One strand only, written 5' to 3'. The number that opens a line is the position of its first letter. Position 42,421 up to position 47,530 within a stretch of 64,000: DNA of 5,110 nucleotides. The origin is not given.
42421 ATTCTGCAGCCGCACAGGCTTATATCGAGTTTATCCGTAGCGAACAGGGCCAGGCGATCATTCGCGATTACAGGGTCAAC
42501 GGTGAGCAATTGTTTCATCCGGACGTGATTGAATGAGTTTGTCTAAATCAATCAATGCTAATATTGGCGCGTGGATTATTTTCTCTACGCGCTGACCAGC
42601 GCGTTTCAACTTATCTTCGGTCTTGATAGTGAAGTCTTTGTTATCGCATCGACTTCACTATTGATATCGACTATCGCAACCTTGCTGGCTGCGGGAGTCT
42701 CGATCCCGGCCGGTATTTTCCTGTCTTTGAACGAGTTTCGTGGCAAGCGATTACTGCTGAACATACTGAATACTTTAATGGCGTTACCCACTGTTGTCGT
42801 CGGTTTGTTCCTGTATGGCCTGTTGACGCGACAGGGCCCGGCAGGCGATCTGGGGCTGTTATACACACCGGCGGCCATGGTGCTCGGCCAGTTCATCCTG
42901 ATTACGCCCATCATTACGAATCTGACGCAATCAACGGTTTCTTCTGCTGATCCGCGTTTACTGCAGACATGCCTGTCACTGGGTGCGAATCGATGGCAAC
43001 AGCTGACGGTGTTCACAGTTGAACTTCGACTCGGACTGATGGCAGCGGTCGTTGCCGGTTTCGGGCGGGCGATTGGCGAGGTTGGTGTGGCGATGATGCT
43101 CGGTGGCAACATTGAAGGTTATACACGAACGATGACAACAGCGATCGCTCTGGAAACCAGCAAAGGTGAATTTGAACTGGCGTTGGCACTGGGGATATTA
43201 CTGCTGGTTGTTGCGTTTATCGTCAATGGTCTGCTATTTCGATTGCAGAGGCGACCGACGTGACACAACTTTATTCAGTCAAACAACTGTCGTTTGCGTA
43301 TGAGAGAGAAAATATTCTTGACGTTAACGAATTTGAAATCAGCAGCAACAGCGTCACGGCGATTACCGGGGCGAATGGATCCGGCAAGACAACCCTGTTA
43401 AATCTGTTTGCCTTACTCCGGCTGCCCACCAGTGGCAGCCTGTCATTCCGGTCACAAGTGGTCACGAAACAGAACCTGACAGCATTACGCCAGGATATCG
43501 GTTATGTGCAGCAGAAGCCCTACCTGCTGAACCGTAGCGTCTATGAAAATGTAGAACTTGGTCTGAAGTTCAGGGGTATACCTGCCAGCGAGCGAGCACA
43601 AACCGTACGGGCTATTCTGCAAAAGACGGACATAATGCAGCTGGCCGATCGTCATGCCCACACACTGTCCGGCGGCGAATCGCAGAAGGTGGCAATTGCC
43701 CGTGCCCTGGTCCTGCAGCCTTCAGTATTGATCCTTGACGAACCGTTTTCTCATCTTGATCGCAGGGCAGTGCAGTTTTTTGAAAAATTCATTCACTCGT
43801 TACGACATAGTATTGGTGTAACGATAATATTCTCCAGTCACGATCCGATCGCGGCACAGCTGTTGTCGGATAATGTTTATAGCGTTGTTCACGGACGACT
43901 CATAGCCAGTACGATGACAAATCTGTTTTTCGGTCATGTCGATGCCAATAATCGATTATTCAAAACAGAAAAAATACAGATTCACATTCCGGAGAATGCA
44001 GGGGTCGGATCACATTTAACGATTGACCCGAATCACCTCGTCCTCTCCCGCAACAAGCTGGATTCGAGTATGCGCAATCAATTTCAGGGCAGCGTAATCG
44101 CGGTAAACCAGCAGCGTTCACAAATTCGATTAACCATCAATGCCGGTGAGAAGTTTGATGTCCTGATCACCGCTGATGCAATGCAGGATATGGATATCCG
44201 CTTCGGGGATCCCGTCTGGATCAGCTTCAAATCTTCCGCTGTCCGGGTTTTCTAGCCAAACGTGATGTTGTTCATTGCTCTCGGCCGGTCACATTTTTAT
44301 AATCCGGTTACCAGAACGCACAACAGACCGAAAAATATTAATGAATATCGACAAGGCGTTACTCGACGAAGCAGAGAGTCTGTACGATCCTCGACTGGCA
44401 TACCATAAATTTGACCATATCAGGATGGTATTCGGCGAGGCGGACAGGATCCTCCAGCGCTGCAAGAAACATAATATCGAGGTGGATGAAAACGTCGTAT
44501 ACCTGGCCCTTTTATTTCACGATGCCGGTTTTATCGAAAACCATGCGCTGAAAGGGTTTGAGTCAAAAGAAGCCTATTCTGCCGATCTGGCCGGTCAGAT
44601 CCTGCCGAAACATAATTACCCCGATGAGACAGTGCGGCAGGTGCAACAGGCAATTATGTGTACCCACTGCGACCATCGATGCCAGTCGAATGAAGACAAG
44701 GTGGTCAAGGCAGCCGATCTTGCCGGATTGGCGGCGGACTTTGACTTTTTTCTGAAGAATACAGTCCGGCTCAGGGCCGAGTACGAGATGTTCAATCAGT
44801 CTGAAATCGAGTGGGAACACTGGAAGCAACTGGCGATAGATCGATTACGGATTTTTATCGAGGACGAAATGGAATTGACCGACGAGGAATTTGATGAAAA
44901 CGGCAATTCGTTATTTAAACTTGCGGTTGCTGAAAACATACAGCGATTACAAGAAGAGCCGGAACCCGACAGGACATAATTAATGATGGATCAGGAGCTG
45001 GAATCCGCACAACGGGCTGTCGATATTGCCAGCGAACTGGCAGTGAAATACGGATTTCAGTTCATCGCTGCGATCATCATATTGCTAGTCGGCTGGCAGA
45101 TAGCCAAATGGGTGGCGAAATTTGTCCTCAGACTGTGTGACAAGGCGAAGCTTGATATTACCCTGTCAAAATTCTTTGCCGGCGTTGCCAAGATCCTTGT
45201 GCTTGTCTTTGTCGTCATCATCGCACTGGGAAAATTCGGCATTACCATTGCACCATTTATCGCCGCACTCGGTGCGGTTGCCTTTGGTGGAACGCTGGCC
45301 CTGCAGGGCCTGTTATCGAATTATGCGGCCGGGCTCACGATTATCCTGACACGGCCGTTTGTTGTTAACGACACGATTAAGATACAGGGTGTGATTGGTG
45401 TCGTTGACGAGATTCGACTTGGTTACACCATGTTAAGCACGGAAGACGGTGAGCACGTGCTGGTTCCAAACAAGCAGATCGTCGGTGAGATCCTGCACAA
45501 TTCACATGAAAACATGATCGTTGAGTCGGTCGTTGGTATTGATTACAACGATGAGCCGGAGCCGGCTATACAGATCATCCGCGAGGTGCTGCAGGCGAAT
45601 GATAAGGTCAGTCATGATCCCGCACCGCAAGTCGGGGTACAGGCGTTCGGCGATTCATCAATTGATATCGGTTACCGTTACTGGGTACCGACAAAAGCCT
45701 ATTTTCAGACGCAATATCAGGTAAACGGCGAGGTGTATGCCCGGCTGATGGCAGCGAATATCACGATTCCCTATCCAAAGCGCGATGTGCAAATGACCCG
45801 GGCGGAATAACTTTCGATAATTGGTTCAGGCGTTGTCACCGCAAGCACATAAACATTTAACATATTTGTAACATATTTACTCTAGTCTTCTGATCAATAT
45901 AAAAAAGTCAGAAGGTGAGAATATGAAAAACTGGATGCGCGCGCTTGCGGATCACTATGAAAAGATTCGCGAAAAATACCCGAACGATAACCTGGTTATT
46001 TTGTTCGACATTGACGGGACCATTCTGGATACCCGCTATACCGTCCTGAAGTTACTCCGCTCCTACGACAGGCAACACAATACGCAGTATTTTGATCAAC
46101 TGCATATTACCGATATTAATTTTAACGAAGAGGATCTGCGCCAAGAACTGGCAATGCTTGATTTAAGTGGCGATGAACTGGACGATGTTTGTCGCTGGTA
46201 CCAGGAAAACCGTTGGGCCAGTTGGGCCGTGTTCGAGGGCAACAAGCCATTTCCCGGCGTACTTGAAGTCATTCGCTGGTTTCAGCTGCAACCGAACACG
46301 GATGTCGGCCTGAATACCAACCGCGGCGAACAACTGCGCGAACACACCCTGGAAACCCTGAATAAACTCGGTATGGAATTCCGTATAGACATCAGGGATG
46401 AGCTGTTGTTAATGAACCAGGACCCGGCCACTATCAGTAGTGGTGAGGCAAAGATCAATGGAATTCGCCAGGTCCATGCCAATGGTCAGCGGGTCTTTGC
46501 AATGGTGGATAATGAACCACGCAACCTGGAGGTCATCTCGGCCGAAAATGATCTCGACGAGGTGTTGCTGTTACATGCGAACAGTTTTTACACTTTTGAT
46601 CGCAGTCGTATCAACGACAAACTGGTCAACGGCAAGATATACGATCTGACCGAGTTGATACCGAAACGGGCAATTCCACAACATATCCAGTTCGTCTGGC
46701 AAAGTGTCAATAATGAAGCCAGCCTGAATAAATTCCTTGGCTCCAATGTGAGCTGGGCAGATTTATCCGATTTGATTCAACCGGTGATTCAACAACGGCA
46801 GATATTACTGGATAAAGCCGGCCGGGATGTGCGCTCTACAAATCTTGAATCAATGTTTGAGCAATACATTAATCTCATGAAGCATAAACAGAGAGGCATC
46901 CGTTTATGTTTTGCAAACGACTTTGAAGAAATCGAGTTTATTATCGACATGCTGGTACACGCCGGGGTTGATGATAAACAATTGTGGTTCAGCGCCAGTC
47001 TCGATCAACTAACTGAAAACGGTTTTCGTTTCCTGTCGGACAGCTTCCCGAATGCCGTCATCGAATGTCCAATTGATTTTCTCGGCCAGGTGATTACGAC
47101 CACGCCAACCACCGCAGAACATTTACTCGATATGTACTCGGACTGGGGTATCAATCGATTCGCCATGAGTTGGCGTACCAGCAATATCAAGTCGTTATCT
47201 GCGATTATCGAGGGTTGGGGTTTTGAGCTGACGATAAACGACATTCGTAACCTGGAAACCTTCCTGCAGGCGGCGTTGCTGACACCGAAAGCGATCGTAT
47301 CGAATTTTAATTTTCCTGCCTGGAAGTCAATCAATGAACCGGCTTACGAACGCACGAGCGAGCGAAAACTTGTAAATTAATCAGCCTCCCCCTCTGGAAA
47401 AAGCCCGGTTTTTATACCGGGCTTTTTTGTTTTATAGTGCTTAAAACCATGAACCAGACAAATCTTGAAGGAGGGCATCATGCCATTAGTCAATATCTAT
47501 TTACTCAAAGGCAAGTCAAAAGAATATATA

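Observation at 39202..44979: Tungstate uptake module with its own OprO/P-type porin and a ModE-HTH/PBP-fusion regulator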

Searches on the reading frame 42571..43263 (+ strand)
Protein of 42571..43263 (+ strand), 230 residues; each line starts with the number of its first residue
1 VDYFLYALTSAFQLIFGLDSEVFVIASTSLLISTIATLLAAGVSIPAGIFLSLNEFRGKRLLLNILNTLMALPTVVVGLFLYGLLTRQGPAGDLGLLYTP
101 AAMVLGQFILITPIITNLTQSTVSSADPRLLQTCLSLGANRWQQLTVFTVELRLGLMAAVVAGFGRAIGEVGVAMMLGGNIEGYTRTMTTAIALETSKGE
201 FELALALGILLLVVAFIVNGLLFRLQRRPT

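Call 3: search_protein_families(library=pfam, proteins=[window:42571-43263:+], max_evalue=0.01)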
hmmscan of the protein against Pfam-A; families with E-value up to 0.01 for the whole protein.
window:42571-43263:+ (230 aa): 1 family
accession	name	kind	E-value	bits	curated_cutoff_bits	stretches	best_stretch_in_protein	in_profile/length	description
PF00528.27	BPD_transp_1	-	2.4e-12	47.4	26.4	1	45-228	2-181/184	Binding-protein-dependent transport system inner membrane component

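Call 4: search_protein_families(library=ncbifam, proteins=[window:42571-43263:+], max_evalue=0.01)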
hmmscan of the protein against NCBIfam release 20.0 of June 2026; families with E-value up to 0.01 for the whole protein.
window:42571-43263:+ (230 aa): 18 families
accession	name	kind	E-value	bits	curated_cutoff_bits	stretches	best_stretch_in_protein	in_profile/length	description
NF038017.1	ABC_perm1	subfamily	1.3e-69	233.9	100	1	29-212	1-184/184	ABC transporter permease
NF041773.1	tung_perm_TupB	equivalog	5.6e-59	199.7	320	1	1-227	1-227/230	tungstate ABC transporter permease TupB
TIGR02141.1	modB_ABC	equivalog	3.8e-27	95.3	182.6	1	29-223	3-203/208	molybdate ABC transporter permease subunit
TIGR01581.1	Mo_ABC_porter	hypoth_equivalog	6.9e-27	94.4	210.3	1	19-217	16-221/225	ABC transporter permease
TIGR00969.1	3a0106s02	subfamily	1.1e-19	71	240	1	27-221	64-265/272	sulfate ABC transporter permease subunit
TIGR02138.1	phosphate_pstC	equivalog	4.4e-19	68.6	196.45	1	28-225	68-291/296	phosphate ABC transporter permease subunit PstC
NF006939.0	PRK09421.1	equivalog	4e-18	65.7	262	1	21-225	7-223/230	molybdate ABC transporter permease subunit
TIGR02140.1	permease_CysW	equivalog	3e-15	56.4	329.1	1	27-218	50-248/261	sulfate ABC transporter permease subunit CysW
TIGR02139.1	permease_CysT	equivalog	2.3e-14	53.6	246.1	1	21-226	47-259/265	sulfate ABC transporter permease subunit CysT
TIGR00974.1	3a0107s02c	equivalog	1e-12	47.8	193.45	1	29-188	59-219/272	phosphate ABC transporter permease PstA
NF008208.0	PRK10971.1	equivalog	3.4e-12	46.4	415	1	21-228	55-273/277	sulfate/thiosulfate ABC transporter permease CysT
NF040839.1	tungstate_WtpB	equivalog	2.1e-11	43.9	340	1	19-217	39-239/251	tungstate ABC transporter permease WtpB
NF008620.0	PRK11602.1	equivalog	1.5e-08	34.2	442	1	31-228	71-279/291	sulfate/thiosulfate ABC transporter permease CysW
TIGR03226.1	PhnU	equivalog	7.3e-06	25.6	283.45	1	27-228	94-302/311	2-aminoethylphosphonate ABC transporter permease subunit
NF006954.0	PRK09433.1-5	equivalog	9.1e-05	21.3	821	1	22-222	44-249/530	thiamine/thiamine pyrophosphate ABC transporter permease ThiP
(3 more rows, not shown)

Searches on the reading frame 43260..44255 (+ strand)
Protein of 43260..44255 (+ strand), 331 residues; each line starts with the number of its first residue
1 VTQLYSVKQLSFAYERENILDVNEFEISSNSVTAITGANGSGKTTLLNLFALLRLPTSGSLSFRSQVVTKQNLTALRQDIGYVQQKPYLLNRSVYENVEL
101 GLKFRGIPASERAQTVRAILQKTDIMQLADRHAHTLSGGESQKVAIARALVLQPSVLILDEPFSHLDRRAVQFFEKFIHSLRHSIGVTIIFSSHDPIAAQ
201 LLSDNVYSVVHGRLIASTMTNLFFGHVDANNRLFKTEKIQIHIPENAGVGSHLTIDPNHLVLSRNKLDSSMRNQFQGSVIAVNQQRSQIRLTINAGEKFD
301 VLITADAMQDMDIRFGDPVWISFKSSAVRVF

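Call 3: search_protein_families(library=pfam, proteins=[window:43260-44255:+], max_evalue=0.01)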
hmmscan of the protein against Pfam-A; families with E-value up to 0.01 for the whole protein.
window:43260-44255:+ (331 aa): 11 families
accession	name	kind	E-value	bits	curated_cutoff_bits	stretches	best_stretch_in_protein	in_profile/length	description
PF00005.33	ABC_tran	-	4.8e-34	118.3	25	1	24-163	5-136/137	ABC transporter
PF13304.12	AAA_21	-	2.4e-10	41.4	27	2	32-54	1-23/304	AAA domain, putative AbiEii toxin, Type IV TA system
PF03459.23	TOBE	-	5.3e-08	33.4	22.3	1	269-329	1-63/64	TOBE domain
PF02463.25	SMC_N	-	2e-06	27.9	40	1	29-193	23-198/220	RecF/RecN/SMC N terminal domain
PF13476.12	AAA_23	-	8.5e-06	27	27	1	24-51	16-40/201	AAA domain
PF13555.12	AAA_29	-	2.4e-05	24.4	27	1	23-53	15-45/61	P-loop containing region of AAA domain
PF13401.12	AAA_22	-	0.0011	19.8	27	1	29-192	4-121/130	AAA domain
PF08402.16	TOBE_2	-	0.0022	18.5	21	1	257-331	5-76/76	TOBE domain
PF04310.18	MukB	-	0.0043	17.2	23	1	24-66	21-62/226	MukB N-terminal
PF09818.15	ABC_ATPase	-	0.0072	15.8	23.2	0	27-48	77-97/283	P-loop domain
PF13175.12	AAA_15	-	0.009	16.1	32.1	0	24-53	16-46/374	AAA ATPase domain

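Call 4: search_protein_families(library=ncbifam, proteins=[window:43260-44255:+], max_evalue=0.01)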
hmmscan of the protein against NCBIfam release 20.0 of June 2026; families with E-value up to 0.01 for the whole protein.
window:43260-44255:+ (331 aa): 199 families (the best 25 are shown)
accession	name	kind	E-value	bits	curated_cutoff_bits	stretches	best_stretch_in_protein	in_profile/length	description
NF040840.2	tungstate_WtpC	equivalog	4.1e-64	217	440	1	7-331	4-347/347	tungstate ABC transporter ATP-binding protein WtpC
NF041774.1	tung_ATPbind_TupC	equivalog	1.7e-42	145.6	400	1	6-328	2-316/319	tungstate ABC transporter ATP-binding protein TupC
NF040933.2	ABC_arch_GlcV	equivalog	9.6e-42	143.1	450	1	19-215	19-221/357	glucose ABC transporter ATP-binding protein GlcV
TIGR02142.1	modC_ABC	equivalog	8.7e-41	140.3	285.05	2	19-222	13-218/353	molybdenum ABC transporter ATP-binding protein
TIGR04520.1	ECF_ATPase_1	equivalog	1.7e-40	139.2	315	1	6-229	2-229/269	energy-coupling factor transporter ATPase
TIGR00972.1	3a0107s01c2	equivalog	1.5e-39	135.9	343.2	1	6-226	3-233/248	phosphate ABC transporter ATP-binding protein PstB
TIGR03265.1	PhnT2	equivalog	1.8e-39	136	457.7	1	5-214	5-213/353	putative 2-aminoethylphosphonate ABC transporter ATP-binding protein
TIGR01187.1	potA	subfamily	2e-39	135.6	355.6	1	36-216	2-181/325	polyamine ABC transporter ATP-binding protein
TIGR04521.1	ECF_ATPase_2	equivalog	3.3e-38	131.4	330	1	8-229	4-238/279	energy-coupling factor transporter ATPase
TIGR02673.1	FtsE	equivalog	8e-38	130.2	264.85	1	7-204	4-205/214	cell division ATP-binding protein FtsE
TIGR00968.1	3a0106s01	subfamily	1.1e-37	129.9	342.75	1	7-216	3-211/237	sulfate ABC transporter ATP-binding protein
NF006987.0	PRK09452.1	equivalog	3.5e-37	128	482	1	3-214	16-226/378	spermidine/putrescine ABC transporter ATP-binding protein PotA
TIGR03608.1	L_ocin_972_ABC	subfamily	1.2e-36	126.2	254.85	1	8-200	2-198/206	putative bacteriocin export ABC transporter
TIGR02857.1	CydD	equivalog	1.4e-36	126.6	435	1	6-201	323-522/529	thiol reductant ABC exporter subunit CydD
TIGR01188.1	drrA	subfamily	2.1e-36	125.8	312.45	1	18-240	7-228/302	daunorubicin resistance ABC transporter, ATP-binding protein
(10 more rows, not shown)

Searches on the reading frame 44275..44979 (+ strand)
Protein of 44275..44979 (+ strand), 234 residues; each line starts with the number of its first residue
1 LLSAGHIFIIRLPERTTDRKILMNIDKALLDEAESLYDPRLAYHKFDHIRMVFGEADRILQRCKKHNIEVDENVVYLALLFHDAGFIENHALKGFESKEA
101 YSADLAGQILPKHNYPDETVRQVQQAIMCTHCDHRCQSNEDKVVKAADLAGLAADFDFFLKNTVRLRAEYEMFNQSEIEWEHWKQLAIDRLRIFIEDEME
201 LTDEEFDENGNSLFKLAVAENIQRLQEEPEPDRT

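Call 3: search_protein_families(library=pfam, proteins=[window:44275-44979:+], max_evalue=0.01)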
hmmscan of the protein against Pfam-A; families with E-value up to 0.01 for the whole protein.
window:44275-44979:+ (234 aa): 1 family
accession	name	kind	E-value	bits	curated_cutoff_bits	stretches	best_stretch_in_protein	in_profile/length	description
PF01966.28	HD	-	5.1e-06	27.2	22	1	47-148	3-111/116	HD domain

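Call 4: search_protein_families(library=ncbifam, proteins=[window:44275-44979:+], max_evalue=0.01)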
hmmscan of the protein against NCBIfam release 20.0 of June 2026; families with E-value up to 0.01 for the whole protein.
window:44275-44979:+ (234 aa): 1 family
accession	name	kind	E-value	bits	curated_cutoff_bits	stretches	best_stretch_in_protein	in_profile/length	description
TIGR03401.1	cyanamide_fam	subfamily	0.0031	17.1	109.85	1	26-133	37-143/228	HD domain protein, cyanamide hydratase family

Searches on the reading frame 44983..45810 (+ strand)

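Call 3: search_protein_families(library=pfam, proteins=[window:44983-45810:+], max_evalue=0.01)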
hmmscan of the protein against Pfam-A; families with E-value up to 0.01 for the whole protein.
window:44983-45810:+ (275 aa): 3 families
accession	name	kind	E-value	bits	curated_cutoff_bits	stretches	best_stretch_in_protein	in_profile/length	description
PF00924.24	MS_channel_2nd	-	8.3e-15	55.1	20.2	1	110-175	2-67/68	Mechanosensitive ion channel, beta-domain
PF21082.3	MS_channel_3rd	-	2.3e-12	47.6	21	1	181-261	2-87/88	Mechanosensitive ion channel MscS, C-terminal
PF05552.17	MS_channel_1st_1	-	9.7e-10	38.6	22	1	21-59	11-49/50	Mechanosensitive ion channel, conserved TM helix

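Call 4: search_protein_families(library=ncbifam, proteins=[window:44983-45810:+], max_evalue=0.01)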
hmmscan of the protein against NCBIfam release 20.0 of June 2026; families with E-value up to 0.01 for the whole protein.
window:44983-45810:+ (275 aa): 6 families
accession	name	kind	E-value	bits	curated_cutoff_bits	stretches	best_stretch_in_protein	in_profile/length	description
NF047602.1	MscsSHelicob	equivalog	4.3e-45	154.2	400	1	22-272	8-259/260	small-conductance mechanosensitive channel MscS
NF007662.0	PRK10334.1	subfamily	1.3e-42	146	321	1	17-273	21-279/286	small-conductance mechanosensitive channel MscS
NF008438.0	PRK11281.1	equivalog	7.6e-19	67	991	1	76-271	889-1088/1113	mechanosensitive channel MscK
NF047601.1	MscSThanab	equivalog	4.1e-15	56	500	1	15-272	12-277/280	small-conductance mechanosensitive channel MscS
NF008180.0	PRK10929.1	equivalog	3e-11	41.9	809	1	28-217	837-1030/1109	miniconductance mechanosensitive channel MscM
NF008542.0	PRK11465.1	equivalog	0.00093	17.5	596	1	59-166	507-614/741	mechanosensitive channel protein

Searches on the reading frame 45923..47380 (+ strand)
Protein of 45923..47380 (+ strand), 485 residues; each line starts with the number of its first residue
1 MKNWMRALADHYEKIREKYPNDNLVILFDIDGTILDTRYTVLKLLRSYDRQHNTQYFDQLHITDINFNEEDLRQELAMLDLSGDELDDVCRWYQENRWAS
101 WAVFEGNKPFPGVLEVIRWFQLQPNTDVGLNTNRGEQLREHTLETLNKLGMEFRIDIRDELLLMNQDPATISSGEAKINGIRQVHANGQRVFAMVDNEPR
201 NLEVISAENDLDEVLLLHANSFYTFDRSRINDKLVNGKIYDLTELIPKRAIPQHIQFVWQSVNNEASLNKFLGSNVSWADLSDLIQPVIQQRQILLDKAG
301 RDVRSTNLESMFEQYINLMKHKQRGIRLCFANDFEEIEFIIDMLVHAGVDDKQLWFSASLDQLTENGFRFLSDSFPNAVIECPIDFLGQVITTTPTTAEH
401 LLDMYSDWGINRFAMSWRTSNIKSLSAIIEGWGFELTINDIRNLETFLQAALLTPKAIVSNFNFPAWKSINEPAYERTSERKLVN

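Call 3: search_protein_families(library=pfam, proteins=[window:45923-47380:+], max_evalue=0.01)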
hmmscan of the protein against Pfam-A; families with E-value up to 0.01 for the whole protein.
window:45923-47380:+ (485 aa): 4 families
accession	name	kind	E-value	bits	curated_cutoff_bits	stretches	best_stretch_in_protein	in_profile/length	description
PF03767.20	Acid_phosphat_B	-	8.5e-07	29.1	27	1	92-195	104-202/230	HAD superfamily, subfamily IIIB (Acid phosphatase)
PF13419.12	HAD_2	-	2e-06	28.5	23.8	1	26-147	1-117/178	Haloacid dehalogenase-like hydrolase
PF13344.12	Hydrolase_6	-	0.00012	22.5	27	1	103-154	9-59/101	Haloacid dehalogenase-like hydrolase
PF00702.32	Hydrolase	-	0.00015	22.7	26.4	1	25-147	3-136/191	haloacid dehalogenase-like hydrolase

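Call 4: search_protein_families(library=ncbifam, proteins=[window:45923-47380:+], max_evalue=0.01)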
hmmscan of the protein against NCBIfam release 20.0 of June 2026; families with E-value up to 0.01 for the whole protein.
window:45923-47380:+ (485 aa): 3 families
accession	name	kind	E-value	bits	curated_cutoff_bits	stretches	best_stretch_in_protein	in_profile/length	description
TIGR01533.1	lipo_e_P4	equivalog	0.00015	21.1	216.05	1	90-168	107-181/273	5'-nucleotidase, lipoprotein e(P4) family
TIGR01459.1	HAD-SF-IIA-hyp4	hypoth_equivalog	0.00047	19.7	103.75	0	87-152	2-66/242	TIGR01459 family HAD-type hydrolase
TIGR01509.1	HAD-SF-IA-v3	subfamily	0.0072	16.5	29.4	0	25-71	1-49/154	HAD-IA family hydrolase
